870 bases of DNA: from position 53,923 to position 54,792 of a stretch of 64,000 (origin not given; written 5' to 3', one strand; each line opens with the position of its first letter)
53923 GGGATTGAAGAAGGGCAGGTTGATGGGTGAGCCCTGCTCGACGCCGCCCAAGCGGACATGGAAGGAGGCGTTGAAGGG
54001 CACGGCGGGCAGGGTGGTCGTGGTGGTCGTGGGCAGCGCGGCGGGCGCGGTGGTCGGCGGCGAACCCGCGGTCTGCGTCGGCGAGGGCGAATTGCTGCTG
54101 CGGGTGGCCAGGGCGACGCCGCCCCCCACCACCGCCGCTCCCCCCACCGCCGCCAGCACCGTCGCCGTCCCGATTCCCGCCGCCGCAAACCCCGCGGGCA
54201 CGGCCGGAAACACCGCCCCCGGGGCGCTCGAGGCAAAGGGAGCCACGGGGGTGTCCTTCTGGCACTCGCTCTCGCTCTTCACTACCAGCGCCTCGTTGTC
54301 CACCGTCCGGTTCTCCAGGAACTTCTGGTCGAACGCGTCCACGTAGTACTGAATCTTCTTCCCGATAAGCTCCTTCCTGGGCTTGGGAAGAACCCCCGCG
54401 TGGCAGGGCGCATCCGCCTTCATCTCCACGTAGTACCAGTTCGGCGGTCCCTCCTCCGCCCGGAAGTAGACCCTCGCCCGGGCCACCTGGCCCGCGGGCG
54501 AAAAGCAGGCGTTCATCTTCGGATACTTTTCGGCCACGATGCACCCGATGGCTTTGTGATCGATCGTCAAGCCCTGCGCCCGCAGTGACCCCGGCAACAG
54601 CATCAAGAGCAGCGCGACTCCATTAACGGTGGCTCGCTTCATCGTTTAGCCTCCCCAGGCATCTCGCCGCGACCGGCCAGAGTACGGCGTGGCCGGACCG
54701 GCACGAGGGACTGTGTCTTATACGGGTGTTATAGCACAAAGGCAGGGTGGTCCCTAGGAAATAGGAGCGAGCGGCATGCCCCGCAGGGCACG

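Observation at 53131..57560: Tandem array of three paralogous secreted proteins of an unrecognised family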

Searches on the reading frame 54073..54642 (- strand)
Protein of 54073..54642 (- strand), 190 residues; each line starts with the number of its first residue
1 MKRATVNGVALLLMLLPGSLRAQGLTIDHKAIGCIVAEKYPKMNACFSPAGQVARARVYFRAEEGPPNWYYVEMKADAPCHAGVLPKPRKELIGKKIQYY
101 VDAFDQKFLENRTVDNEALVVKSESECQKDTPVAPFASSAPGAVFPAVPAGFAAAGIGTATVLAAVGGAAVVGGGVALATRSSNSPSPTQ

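Call 26: predict_structure(alignment_id=A2)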
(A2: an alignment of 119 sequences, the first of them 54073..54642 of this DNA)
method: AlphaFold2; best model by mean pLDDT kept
length: 190 residues; sequences in the alignment: 119
mean_pLDDT: 79.0   pTM: 0.69
mean pLDDT of the five models: 79.0, 77.9, 76.9, 76.2, 75.9
residues with pLDDT >= 90: 123; 70-90: 8; 50-70: 18; < 50: 41
segments of 3 or more residues with pLDDT < 50: 1-4, 19-21, 157-190
pLDDT, mean of each block of 10 residues (from residue 1): 49 52 82 98 96 96 95 95 97 98 95 98 96 93 90 64 36 36 35
secondary structure, 60 per line:
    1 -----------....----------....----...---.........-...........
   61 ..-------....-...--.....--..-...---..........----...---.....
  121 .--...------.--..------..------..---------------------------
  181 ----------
elements in order: H12-15 E26-29 E34-36 E40-48 E53-62 E70-73 E75-77 E80-84 E96-105 E110-112 E116-121

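Call 33: find_related_loci(query=A2, collection=genome_contigs, flank=8000)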
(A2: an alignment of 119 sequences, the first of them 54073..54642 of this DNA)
Query A2 (190 aa) in genome_contigs; peptide patterns used: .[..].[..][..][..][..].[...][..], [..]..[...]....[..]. (x = any residue, [..] = any of these).
51 stretches matched a pattern; 36 encode a relative of the query (tblastn E <= 1e-3); 35 distinct loci.
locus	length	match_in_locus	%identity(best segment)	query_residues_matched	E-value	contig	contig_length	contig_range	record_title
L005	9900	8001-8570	91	1-190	4e-103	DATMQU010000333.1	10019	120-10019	MAG TPA_asm: Vicinamibacteria bacterium isolate SMAG_U12937 k141_3685745, whole genome shotgun sequence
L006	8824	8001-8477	77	1-159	1e-82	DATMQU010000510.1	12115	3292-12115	MAG TPA_asm: Vicinamibacteria bacterium isolate SMAG_U12937 k141_232317, whole genome shotgun sequence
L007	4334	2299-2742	62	11-159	2e-59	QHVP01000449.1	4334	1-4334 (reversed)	MAG: Acidobacteria bacterium isolate AA29 14_0903_13_30cm_scaffold_4510299_curated, whole genome shotgun sequence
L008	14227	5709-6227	58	8-179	2e-56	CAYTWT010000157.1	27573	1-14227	MAG TPA_asm: uncultured Acidobacteriota bacterium isolate binchicken_co165_5 genome assembly, contig: k141_2552131, whol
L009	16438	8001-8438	55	2-149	3e-56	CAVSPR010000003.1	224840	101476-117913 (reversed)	MAG: uncultured Acidobacteriota bacterium isolate MFD02979.bin.2.94 genome assembly, contig: contig_28806, whole genome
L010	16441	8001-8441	57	3-149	1e-54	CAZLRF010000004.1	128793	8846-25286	MAG TPA_asm: uncultured Acidobacteriota bacterium isolate binchicken_co274_304 genome assembly, contig: NODE_276_length_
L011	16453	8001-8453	53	2-152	6e-54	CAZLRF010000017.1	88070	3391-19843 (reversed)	MAG TPA_asm: uncultured Acidobacteriota bacterium isolate binchicken_co274_304 genome assembly, contig: NODE_664_length_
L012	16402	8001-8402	63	24-159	1e-53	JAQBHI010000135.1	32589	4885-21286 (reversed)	MAG: Acidobacteriota bacterium isolate MAG_453_bin-14 453_bin-14_ctg-135, whole genome shotgun sequence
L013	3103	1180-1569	56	23-152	6e-53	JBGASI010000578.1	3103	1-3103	MAG: Vicinamibacteria bacterium isolate MAG_AAO_AS.80 AAOAS-80_scaffold_70667, whole genome shotgun sequence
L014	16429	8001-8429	53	2-146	2e-52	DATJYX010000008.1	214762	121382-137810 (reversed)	MAG TPA_asm: Vicinamibacteria bacterium isolate SMAG_U15163 k141_3314153, whole genome shotgun sequence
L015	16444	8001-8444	59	2-149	4e-52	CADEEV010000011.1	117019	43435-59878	MAG: uncultured Acidobacteria bacterium isolate Acidobacteria sp. RBC046 genome assembly, contig: MAG046_11, whole genom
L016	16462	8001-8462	56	1-149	3e-50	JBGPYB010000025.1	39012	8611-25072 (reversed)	MAG: Vicinamibacteria bacterium isolate OBJ1_062018_090_23 k141_1474162_length_39012_cov_14.4031, whole genome shotgun s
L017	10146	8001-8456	53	1-155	6e-48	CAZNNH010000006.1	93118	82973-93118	MAG TPA_asm: uncultured Acidobacteriota bacterium isolate binchicken_co129_729 genome assembly, contig: NODE_383_length_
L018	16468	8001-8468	53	1-149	2e-47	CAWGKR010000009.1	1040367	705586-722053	MAG: uncultured Acidobacteriota bacterium isolate MFD02134.bin.2.48 genome assembly, contig: contig_5889, whole genome s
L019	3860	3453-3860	54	2-139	1e-45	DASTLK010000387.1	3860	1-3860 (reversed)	MAG TPA_asm: Vicinamibacteria bacterium isolate SMAG_U2771 k141_1264460, whole genome shotgun sequence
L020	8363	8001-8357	62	3-123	6e-45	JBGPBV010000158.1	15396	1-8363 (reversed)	MAG: Vicinamibacteria bacterium isolate OBJ_0618_050_8 k141_1092641_length_15396_cov_53.3329, whole genome shotgun seque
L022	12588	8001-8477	53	2-159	7e-44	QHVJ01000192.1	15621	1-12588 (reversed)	MAG: Acidobacteria bacterium isolate AA35 14_1009_16_40cm_scaffold_14207_curated, whole genome shotgun sequence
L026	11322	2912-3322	47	23-158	3e-39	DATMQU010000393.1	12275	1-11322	MAG TPA_asm: Vicinamibacteria bacterium isolate SMAG_U12937 k141_1943691, whole genome shotgun sequence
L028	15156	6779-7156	47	26-153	8e-35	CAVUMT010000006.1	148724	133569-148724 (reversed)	MAG: uncultured Acidobacteriota bacterium isolate MFD06229.bin.3.208 genome assembly, contig: contig_69126, whole genome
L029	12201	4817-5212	48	27-160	1e-34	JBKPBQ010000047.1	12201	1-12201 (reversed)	MAG: Acidobacteriota bacterium isolate GB_EKS_MAG_00074 GB_EKS_000000790211, whole genome shotgun sequence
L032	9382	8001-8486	47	16-173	1e-32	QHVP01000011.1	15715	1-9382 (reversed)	MAG: Acidobacteria bacterium isolate AA29 14_0903_13_30cm_scaffold_130632_curated, whole genome shotgun sequence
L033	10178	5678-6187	41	8-172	2e-32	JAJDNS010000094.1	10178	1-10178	MAG: Acidobacteria bacterium isolate ALSabin.143 k141_5590747, whole genome shotgun sequence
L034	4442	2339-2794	48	27-173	1e-31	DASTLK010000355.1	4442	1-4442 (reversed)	MAG TPA_asm: Vicinamibacteria bacterium isolate SMAG_U2771 k141_927143, whole genome shotgun sequence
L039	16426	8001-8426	37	18-157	1e-23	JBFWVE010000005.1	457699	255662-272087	MAG: Vicinamibacteria bacterium isolate CA_2019_TPBF_87 NODE_157_length_457699_cov_16.914905_TPBF, whole genome shotgun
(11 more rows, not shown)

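Call 44: search_protein_families(library=pfam, proteins=[L007:613-2151:-, L017:1957-4101:-, L017:4201-5283:+, L020:1092-3284:-, L020:6393-7895:-, L034:3-1580:-, L034:3540-4442:+, L032:3291-5129:-, L032:5640-7550:-, L011:5033-7741:+], max_evalue=0.001)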
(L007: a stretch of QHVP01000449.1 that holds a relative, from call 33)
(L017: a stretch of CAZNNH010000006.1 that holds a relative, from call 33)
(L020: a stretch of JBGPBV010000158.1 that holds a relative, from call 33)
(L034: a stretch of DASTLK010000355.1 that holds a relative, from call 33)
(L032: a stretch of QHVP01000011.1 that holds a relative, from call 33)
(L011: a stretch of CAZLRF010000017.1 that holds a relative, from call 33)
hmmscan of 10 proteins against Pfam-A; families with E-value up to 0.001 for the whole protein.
L007:613-2151:- (512 aa): 0 families

L017:1957-4101:- (714 aa): 0 families

L017:4201-5283:+ (360 aa): 4 families
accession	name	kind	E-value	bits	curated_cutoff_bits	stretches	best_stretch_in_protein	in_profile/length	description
PF13462.12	Thioredoxin_4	-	5.8e-32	111.6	23.2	1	198-353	7-164/165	Thioredoxin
PF01323.26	DSBA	-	6.6e-25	88.4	25.6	1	207-352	1-190/191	DSBA-like thioredoxin domain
PF13098.12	Thioredoxin_2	-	4.3e-08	33.9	27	1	204-351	5-103/104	Thioredoxin-like domain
PF13624.11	SurA_N_3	-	0.00013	22.3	27.2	0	52-110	40-108/162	SurA-like N-terminal domain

L020:1092-3284:- (730 aa): 0 families

L020:6393-7895:- (500 aa): 1 family
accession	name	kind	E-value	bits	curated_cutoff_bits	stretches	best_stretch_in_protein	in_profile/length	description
PF13231.12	PMT_2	-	0.00043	21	26.1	1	61-225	4-160/160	Dolichyl-phosphate-mannose-protein mannosyltransferase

L034:3-1580:- (526 aa): 1 family
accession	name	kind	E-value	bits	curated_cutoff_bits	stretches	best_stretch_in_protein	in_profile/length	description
PF04932.20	Wzy_C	-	1.5e-19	70.7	31.7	1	253-397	2-147/149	O-Antigen ligase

L034:3540-4442:+ (301 aa): 1 family
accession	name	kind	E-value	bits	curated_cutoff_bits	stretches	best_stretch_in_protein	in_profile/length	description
PF10131.15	PTPS_related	-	1.4e-11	44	26.4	1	173-290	11-122/621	6-pyruvoyl-tetrahydropterin synthase related domain; membrane protein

L032:3291-5129:- (612 aa): 2 families
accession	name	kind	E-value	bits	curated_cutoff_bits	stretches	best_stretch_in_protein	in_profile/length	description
PF13440.11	Polysacc_synt_3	-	1.2e-19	71.1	23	1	141-439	9-288/293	Polysaccharide biosynthesis protein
PF01554.23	MatE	-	6.4e-06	26.4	24.9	1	336-491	4-159/161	MatE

L032:5640-7550:- (636 aa): 1 family
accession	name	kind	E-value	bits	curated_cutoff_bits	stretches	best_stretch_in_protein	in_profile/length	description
PF04932.20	Wzy_C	-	1.2e-20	74.3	31.7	1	292-436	2-147/149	O-Antigen ligase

L011:5033-7741:+ (902 aa): 1 family
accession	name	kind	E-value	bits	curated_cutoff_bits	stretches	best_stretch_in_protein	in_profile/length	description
PF09594.16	GT87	-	1.5e-09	38.4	25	1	205-452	3-236/237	Glycosyltransferase family 87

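Call 45: search_protein_families(library=pfam, proteins=[L039:6118-7854:+, L039:9089-10894:-, L026:945-2405:+, L026:5944-7683:+, L028:5041-6549:+, L028:9716-11188:-, L022:6903-7817:-, L022:11363-12586:+, L033:4444-5487:-, L029:7766-9103:+], max_evalue=0.001)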
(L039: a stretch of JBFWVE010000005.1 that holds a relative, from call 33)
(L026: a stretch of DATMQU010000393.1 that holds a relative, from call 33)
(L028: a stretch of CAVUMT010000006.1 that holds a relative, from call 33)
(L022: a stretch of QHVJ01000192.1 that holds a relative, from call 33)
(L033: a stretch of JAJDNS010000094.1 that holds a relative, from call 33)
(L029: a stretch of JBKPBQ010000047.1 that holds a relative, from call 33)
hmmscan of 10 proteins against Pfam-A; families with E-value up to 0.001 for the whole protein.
L039:6118-7854:+ (578 aa): 1 family
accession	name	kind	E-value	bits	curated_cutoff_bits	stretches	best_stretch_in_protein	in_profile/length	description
PF01554.23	MatE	-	1.4e-38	132.6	24.9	2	353-510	1-152/161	MatE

L039:9089-10894:- (601 aa): 0 families

L026:945-2405:+ (486 aa): 7 families
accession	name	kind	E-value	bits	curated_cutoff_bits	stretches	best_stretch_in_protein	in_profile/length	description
PF07992.20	Pyr_redox_2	-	5.1e-54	184.1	26.1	1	18-338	1-291/291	Pyridine nucleotide-disulphide oxidoreductase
PF02852.28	Pyr_redox_dim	-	3.2e-25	88.9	25.3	1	359-466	2-109/110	Pyridine nucleotide-disulphide oxidoreductase, dimerisation domain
PF00070.33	Pyr_redox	-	6.6e-16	59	22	1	191-258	2-69/82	Pyridine nucleotide-disulphide oxidoreductase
PF12831.13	FAD_oxidored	-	3.2e-06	27.2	27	1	19-158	1-144/416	FAD dependent oxidoreductase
PF13738.12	Pyr_redox_3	-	4.7e-06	26.5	30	1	148-322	122-305/305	Pyridine nucleotide-disulphide oxidoreductase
PF03486.20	HI0933_like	-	7.6e-06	26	50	0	19-51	2-34/244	HI0933-like protein Rossmann domain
PF02737.24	3HCDH_N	-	0.00082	19.8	22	0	191-238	2-49/180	3-hydroxyacyl-CoA dehydrogenase, NAD binding domain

L026:5944-7683:+ (579 aa): 1 family
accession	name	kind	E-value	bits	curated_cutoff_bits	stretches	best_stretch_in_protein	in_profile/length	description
PF22422.2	MGH1-like_GH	-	1.8e-07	31.5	27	1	92-442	1-340/356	Mannosylglycerate hydrolase MGH1-like glycoside hydrolase domain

L028:5041-6549:+ (502 aa): 2 families
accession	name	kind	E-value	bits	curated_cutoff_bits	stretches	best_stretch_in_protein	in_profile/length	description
PF00753.33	Lactamase_B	-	1e-08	35.8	22.7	1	308-482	11-193/196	Metallo-beta-lactamase superfamily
PF12706.13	Lactamase_B_2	-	0.00052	20.1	27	0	340-383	29-75/200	Beta-lactamase superfamily domain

L028:9716-11188:- (490 aa): 18 families
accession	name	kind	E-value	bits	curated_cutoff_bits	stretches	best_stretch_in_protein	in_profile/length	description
PF07719.23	TPR_2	-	1.9e-26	90.4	27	2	218-245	6-33/34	Tetratricopeptide repeat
PF13181.12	TPR_8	-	1.1e-23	81.7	25.7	3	181-212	3-34/34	Tetratricopeptide repeat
PF14559.12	TPR_19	-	2.2e-23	82.8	25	2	156-217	2-63/68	Tetratricopeptide repeat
PF13432.12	TPR_16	-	6.1e-23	81.4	32.7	1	150-213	2-65/65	Tetratricopeptide repeat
PF00515.34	TPR_1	-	4.5e-22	77.3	27.8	3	221-246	9-34/34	Tetratricopeptide repeat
PF13424.12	TPR_12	-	1.3e-19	70.6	30.1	0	218-243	8-33/77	Tetratricopeptide repeat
PF13431.12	TPR_17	-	4e-19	67.7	24.4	1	167-200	1-34/34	Tetratricopeptide repeat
PF13414.12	TPR_11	-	2.5e-18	65.9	26.8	2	152-189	1-38/42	TPR repeat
PF13428.12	TPR_14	-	1e-16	60.2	23.5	0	148-186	4-42/44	Tetratricopeptide repeat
PF13176.12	TPR_7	-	3.9e-11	42.5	27.9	0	220-244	6-30/36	Tetratricopeptide repeat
PF23914.1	TPR_CcmH_CycH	-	7e-10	39.4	42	1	210-315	47-152/158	Cytochrome c-type biogenesis protein H TPR domain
PF12895.13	ANAPC3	-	5e-09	36.8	27.2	0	142-204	20-81/82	Anaphase-promoting complex, cyclosome, subunit 3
PF13174.12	TPR_6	-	7.8e-09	36.1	26.3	0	184-207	5-28/33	Tetratricopeptide repeat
PF13374.12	TPR_10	-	2.6e-08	34.1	27.5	0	220-243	9-32/42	Tetratricopeptide repeat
PF25062.1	ARM_TT21_N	-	2e-05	24.9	40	0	150-260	105-215/222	Tetratricopeptide repeat protein 21 N-terminal ARM repeat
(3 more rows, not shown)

L022:6903-7817:- (304 aa): 1 family
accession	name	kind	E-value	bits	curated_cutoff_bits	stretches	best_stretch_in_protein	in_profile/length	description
PF07920.16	DUF1684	-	4.2e-43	147.4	25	1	153-290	2-139/139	Protein of unknown function (DUF1684)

L022:11363-12586:+ (408 aa): 0 families

L033:4444-5487:- (347 aa): 1 family
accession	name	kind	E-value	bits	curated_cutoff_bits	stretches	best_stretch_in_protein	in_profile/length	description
PF13557.12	Phenol_MetA_deg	-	5e-09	37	22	1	136-315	58-234/242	Putative MetA-pathway of phenol degradation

L029:7766-9103:+ (445 aa): 1 family
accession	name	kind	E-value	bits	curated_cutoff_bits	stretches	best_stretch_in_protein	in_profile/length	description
PF09861.14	Lar_N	-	6.3e-05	22.7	23.3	1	56-200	46-192/204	Lactate racemase N-terminal domain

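Call 51: search_protein_families(library=ncbifam, proteins=[L011:5033-7741:+, L017:1957-4101:-, L020:1092-3284:-, L007:613-2151:-, L039:9089-10894:-], max_evalue=0.01)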
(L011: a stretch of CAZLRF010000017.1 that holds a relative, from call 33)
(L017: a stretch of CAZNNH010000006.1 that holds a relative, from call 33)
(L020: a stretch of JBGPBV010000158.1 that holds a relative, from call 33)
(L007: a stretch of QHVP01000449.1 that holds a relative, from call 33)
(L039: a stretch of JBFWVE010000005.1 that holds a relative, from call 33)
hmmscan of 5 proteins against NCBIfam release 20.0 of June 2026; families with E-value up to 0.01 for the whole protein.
L011:5033-7741:+ (902 aa): 0 families

L017:1957-4101:- (714 aa): 0 families

L020:1092-3284:- (730 aa): 0 families

L007:613-2151:- (512 aa): 0 families

L039:9089-10894:- (601 aa): 0 families

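Call 63: search_protein_representatives(alignment_id=A2)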
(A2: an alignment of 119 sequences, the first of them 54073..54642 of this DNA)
Query: 119 sequences, 461 profile positions. Proteins with E-value up to 0.001 (for the whole library): 2768; up to 1e-10: 1666; up to 1e-30: 653. The best 150 are listed.
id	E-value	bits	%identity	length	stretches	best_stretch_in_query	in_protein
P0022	2.3e-185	633.8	-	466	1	5-460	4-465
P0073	1.0e-179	615.2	-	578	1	1-459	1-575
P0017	2.6e-178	610.6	-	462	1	1-460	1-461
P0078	6.7e-175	599.3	-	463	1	1-460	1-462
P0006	1.1e-170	585.4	-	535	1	1-460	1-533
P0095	1.2e-158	545.8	-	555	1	4-459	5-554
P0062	8.2e-156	536.4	-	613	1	1-460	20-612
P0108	1.1e-154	532.7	-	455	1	1-460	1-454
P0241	2.7e-154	531.4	-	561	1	10-459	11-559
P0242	2.5e-149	515.0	-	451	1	1-460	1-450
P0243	1.2e-148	512.8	-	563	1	9-459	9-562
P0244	4.0e-144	497.9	-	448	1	1-460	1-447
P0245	9.6e-144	496.6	-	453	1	11-460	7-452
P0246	1.8e-143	495.7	-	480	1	10-458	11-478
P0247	1.7e-139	482.6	-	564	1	10-459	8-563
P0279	4.7e-105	369.1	-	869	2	10-280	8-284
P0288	1.1e-96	341.5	-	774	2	10-281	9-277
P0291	2.5e-94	333.7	-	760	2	5-288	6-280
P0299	7.2e-91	322.3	-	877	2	9-285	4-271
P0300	1.4e-90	321.3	-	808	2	15-229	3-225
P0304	1.9e-89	317.6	-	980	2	12-264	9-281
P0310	6.7e-85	302.6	-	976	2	10-290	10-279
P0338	3.2e-67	244.4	-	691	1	15-142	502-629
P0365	3.1e-57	211.4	-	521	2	14-89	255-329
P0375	4.1e-55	204.4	-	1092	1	34-245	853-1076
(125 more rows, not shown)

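Call 64: search_protein_families(library=pfam, proteins=[P0279, P0299, P0304, P0310, P0375, P0338, P0300, P0288, P0291, P0365], max_evalue=0.001)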
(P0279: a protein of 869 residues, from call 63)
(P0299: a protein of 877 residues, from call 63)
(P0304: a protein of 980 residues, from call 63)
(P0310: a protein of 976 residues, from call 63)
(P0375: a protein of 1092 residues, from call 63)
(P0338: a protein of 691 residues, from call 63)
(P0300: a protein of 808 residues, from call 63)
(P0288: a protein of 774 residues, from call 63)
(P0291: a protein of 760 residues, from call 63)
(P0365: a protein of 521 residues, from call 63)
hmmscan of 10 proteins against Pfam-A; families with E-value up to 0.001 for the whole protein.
P0279 (869 aa): 4 families
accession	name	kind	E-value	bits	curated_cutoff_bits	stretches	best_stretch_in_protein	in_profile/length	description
PF18998.6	Flg_new_2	-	1.7e-37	127.6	23.6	5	336-411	3-71/73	Divergent InlB B-repeat domain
PF18911.6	PKD_4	-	1.4e-08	35.1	27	1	222-284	2-60/85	PKD domain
PF00801.26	PKD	-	8e-05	23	23.5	1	228-284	2-57/80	PKD domain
PF09479.16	Flg_new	-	0.00012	22.5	27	0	360-385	13-39/65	Listeria-Bacteroides repeat domain (List_Bact_rpt)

P0299 (877 aa): 4 families
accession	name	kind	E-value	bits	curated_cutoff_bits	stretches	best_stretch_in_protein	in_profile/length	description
PF17957.7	Big_7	-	1.7e-18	67.5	24.1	2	302-364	1-59/70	Bacterial Ig domain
PF18998.6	Flg_new_2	-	6.5e-18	64.9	23.6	2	525-579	13-71/73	Divergent InlB B-repeat domain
PF18911.6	PKD_4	-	1.5e-11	44.6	27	1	220-281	12-75/85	PKD domain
PF00801.26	PKD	-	6e-07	29.8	23.5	1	216-277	5-68/80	PKD domain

P0304 (980 aa): 2 families
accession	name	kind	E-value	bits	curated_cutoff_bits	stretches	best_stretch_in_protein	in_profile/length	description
PF18998.6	Flg_new_2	-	1.3e-52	176.1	23.6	6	202-266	12-70/73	Divergent InlB B-repeat domain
PF09479.16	Flg_new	-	5e-09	36.6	27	0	213-241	9-38/65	Listeria-Bacteroides repeat domain (List_Bact_rpt)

P0310 (976 aa): 3 families
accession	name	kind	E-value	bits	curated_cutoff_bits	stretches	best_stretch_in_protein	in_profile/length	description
PF18998.6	Flg_new_2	-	1.7e-55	185.4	23.6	6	298-373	2-72/73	Divergent InlB B-repeat domain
PF18911.6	PKD_4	-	2.2e-13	50.5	27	1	230-291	20-82/85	PKD domain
PF00801.26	PKD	-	1.5e-11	44.5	23.5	1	231-290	14-78/80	PKD domain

P0375 (1092 aa): 0 families

P0338 (691 aa): 1 family
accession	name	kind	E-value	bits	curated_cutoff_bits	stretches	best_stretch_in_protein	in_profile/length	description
PF10131.15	PTPS_related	-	0.00012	21.1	26.4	1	10-149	341-462/621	6-pyruvoyl-tetrahydropterin synthase related domain; membrane protein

P0300 (808 aa): 2 families
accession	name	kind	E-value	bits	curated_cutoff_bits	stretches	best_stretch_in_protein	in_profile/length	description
PF18998.6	Flg_new_2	-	3.5e-42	142.7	23.6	5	196-259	4-71/73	Divergent InlB B-repeat domain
PF09479.16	Flg_new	-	1.4e-06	28.8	27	0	284-336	8-64/65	Listeria-Bacteroides repeat domain (List_Bact_rpt)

P0288 (774 aa): 3 families
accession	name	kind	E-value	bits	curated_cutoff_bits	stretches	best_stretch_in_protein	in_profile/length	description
PF18998.6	Flg_new_2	-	5.5e-27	94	23.6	3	403-479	2-71/73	Divergent InlB B-repeat domain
PF18911.6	PKD_4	-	4.8e-11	43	27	1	247-300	31-84/85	PKD domain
PF00801.26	PKD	-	1.4e-08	35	23.5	1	223-288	2-69/80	PKD domain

P0291 (760 aa): 4 families
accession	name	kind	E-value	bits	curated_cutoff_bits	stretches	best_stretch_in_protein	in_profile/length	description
PF18998.6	Flg_new_2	-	1.9e-31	108.3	23.6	3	390-463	2-71/73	Divergent InlB B-repeat domain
PF18911.6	PKD_4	-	8.1e-12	45.5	27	1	235-296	25-84/85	PKD domain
PF00801.26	PKD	-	1.5e-07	31.8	23.5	1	222-295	5-80/80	PKD domain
PF09479.16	Flg_new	-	5.1e-06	26.9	27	0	489-534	9-55/65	Listeria-Bacteroides repeat domain (List_Bact_rpt)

P0365 (521 aa): 0 families
